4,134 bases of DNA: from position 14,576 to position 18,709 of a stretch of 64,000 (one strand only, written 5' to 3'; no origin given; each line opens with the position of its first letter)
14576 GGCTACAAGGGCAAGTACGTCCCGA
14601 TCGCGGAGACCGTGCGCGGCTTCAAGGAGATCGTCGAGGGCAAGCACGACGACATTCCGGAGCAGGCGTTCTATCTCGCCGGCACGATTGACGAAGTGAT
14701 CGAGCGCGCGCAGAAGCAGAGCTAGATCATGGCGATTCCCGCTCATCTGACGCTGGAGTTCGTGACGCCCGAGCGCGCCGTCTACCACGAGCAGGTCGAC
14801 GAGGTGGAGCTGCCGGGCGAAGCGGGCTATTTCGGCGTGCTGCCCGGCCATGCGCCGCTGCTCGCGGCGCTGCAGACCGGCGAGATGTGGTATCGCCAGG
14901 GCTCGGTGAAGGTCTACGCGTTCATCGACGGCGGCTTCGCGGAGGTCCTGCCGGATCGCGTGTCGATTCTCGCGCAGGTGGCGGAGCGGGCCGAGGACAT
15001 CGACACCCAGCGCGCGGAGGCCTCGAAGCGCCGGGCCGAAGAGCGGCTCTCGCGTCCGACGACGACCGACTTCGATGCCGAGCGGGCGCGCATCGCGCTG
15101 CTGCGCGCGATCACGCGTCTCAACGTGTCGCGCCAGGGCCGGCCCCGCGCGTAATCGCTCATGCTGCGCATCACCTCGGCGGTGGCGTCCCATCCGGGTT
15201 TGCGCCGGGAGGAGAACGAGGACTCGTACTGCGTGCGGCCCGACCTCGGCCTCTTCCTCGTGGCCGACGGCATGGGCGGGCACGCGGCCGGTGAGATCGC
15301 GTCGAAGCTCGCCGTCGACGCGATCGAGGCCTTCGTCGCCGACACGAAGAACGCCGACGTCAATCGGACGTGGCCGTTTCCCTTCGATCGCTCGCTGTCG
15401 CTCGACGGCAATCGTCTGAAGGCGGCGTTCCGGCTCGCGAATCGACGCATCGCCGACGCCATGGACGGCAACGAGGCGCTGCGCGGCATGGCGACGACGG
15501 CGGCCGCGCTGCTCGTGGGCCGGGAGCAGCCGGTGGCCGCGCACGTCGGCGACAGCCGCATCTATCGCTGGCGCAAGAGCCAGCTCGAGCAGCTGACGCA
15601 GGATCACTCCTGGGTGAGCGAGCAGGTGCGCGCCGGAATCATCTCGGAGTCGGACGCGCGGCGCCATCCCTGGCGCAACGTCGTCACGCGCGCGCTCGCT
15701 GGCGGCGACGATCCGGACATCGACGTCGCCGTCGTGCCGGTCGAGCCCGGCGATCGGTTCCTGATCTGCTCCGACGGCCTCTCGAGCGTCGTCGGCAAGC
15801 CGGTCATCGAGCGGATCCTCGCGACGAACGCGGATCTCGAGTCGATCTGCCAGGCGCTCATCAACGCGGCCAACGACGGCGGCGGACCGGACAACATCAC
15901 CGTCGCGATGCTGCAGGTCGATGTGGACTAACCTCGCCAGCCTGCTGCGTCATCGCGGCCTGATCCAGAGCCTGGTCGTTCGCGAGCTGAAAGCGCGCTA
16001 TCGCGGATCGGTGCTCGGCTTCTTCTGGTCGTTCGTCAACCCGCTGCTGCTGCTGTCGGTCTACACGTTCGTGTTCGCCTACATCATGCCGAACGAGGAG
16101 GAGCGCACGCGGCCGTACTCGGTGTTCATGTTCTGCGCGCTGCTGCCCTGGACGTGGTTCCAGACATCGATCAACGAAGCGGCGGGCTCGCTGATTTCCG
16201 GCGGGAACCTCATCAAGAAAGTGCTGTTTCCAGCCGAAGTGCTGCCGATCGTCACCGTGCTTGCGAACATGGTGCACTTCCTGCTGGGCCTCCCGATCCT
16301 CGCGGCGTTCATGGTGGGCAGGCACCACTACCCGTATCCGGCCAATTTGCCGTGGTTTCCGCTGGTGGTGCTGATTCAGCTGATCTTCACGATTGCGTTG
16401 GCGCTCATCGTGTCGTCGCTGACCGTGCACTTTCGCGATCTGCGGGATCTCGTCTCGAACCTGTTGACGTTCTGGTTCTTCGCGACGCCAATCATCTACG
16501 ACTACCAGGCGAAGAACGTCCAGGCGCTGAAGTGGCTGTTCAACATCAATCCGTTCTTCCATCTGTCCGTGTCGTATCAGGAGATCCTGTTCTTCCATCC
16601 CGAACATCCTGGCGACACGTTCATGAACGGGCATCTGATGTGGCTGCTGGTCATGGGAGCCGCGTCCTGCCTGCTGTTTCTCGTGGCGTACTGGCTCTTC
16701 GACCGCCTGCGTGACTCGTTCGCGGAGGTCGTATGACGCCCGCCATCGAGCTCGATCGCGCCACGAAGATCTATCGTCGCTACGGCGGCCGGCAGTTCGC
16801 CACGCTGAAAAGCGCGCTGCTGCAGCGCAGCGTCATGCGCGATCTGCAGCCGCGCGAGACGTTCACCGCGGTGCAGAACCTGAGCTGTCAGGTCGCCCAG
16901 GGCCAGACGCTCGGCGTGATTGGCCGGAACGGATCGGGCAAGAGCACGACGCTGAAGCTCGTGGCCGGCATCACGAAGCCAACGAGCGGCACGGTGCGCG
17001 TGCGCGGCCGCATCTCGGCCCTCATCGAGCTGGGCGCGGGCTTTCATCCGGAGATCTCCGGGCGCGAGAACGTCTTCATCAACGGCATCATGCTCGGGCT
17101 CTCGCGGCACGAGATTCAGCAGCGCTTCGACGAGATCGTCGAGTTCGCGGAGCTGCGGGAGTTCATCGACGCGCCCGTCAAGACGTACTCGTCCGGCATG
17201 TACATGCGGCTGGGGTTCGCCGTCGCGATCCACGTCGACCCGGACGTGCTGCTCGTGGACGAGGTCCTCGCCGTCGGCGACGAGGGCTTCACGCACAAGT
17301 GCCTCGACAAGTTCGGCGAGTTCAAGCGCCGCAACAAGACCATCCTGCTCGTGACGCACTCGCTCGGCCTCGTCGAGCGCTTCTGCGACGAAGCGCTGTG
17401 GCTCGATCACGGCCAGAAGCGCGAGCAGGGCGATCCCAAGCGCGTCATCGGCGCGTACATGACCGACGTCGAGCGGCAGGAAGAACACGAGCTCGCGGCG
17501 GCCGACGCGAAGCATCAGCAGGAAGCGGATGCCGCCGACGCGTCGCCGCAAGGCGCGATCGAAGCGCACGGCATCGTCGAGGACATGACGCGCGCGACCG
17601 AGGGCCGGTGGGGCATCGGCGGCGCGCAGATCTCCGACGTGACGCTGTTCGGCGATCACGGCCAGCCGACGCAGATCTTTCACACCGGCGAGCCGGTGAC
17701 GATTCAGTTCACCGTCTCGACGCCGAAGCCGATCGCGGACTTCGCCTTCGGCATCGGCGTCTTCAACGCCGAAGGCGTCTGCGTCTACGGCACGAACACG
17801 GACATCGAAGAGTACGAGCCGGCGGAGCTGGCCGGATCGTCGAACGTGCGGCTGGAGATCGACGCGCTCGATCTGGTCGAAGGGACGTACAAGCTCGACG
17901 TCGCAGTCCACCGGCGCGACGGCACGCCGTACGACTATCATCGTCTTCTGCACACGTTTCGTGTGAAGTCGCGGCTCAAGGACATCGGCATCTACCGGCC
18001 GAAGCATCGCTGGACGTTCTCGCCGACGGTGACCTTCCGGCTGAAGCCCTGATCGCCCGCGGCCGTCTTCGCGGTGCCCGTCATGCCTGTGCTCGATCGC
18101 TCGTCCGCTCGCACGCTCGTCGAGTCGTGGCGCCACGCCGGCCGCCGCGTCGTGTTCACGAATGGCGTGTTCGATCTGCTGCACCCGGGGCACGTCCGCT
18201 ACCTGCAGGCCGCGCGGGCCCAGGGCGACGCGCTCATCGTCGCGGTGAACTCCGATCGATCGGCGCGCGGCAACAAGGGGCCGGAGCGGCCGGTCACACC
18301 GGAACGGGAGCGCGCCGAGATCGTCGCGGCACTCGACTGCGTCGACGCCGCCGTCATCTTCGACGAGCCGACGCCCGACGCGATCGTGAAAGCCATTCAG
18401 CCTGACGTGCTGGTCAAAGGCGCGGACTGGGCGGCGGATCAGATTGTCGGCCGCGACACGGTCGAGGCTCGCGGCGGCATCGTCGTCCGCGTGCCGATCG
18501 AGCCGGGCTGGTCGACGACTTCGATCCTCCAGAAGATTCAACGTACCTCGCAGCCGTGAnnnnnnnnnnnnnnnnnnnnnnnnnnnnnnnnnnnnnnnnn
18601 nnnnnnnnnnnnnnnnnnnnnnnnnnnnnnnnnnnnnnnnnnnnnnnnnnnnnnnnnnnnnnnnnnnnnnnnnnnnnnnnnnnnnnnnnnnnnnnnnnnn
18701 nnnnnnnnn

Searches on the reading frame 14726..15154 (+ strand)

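Call 51: search_protein_families(library=pfam, proteins=[window:14726-15154:+], max_evalue=0.0001)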
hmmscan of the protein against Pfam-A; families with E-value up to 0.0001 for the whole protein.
window:14726-15154:+ (142 aa): 2 families
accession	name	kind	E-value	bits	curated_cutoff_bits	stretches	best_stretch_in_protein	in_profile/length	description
PF02823.21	ATP-synt_DE_N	-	2.2e-26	92.1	27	1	8-86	1-80/80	ATP synthase, Delta/Epsilon chain, beta-sandwich domain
PF00401.25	ATP-synt_DE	-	4.5e-13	49.6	24.6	1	90-135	1-46/47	ATP synthase, Delta/Epsilon chain, long alpha-helix domain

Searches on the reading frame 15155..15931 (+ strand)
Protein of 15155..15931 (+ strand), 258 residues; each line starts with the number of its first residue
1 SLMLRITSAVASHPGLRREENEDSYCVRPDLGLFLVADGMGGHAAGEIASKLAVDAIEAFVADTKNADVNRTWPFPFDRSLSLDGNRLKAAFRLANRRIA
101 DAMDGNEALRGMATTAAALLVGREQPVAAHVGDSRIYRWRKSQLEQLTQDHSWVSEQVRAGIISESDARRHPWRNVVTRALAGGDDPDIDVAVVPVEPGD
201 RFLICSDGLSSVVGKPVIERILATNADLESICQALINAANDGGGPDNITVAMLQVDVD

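Call 51: search_protein_families(library=pfam, proteins=[window:15155-15931:+], max_evalue=0.0001)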
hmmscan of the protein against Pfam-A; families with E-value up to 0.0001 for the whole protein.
window:15155-15931:+ (258 aa): 3 families
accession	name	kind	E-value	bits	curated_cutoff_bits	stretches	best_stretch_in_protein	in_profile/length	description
PF13672.11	PP2C_2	-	2.2e-17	63.7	24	1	19-219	10-176/209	Protein phosphatase 2C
PF00481.26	PP2C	-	1.4e-06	28.6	20.3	1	30-153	33-142/255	Protein phosphatase 2C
PF07228.17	SpoIIE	-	3.2e-05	24.4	25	0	184-255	108-191/192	Stage II sporulation protein E (SpoIIE)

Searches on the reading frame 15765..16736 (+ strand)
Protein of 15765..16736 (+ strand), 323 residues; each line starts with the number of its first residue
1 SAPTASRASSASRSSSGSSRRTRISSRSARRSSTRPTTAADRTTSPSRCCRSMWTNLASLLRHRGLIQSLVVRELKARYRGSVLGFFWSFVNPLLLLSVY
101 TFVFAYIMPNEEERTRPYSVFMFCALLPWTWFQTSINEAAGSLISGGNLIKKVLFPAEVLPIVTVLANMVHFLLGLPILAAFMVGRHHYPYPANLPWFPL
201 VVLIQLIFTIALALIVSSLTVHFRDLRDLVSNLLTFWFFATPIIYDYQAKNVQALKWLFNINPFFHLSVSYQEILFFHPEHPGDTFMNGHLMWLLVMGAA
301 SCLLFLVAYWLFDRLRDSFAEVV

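Call 51: search_protein_families(library=pfam, proteins=[window:15765-16736:+], max_evalue=0.0001)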
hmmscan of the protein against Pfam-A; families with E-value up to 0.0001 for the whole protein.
window:15765-16736:+ (323 aa): 1 family
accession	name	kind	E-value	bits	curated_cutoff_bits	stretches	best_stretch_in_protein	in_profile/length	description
PF01061.29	ABC2_membrane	-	8.1e-16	58.6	26.9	1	67-276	3-211/211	ABC-2 type transporter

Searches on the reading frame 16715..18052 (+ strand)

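Call 52: search_protein_families(library=pfam, proteins=[window:16715-18052:+], max_evalue=0.0001)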
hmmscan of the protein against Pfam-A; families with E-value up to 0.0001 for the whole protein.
window:16715-18052:+ (445 aa): 2 families
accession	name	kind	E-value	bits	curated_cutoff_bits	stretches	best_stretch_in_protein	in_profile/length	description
PF14524.12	Wzt_C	-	2e-26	93.1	30.4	1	297-427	3-141/143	Wzt C-terminal domain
PF00005.33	ABC_tran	-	1.2e-21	78.1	25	1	54-184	2-135/137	ABC transporter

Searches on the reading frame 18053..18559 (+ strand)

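Call 52: search_protein_families(library=pfam, proteins=[window:18053-18559:+], max_evalue=0.0001)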
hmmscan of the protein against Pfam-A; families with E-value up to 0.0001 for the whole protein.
window:18053-18559:+ (168 aa): 1 family
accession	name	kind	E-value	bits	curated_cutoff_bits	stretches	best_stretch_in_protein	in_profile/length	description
PF01467.32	CTP_transf_like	-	7.2e-19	68.8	21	1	35-130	1-94/133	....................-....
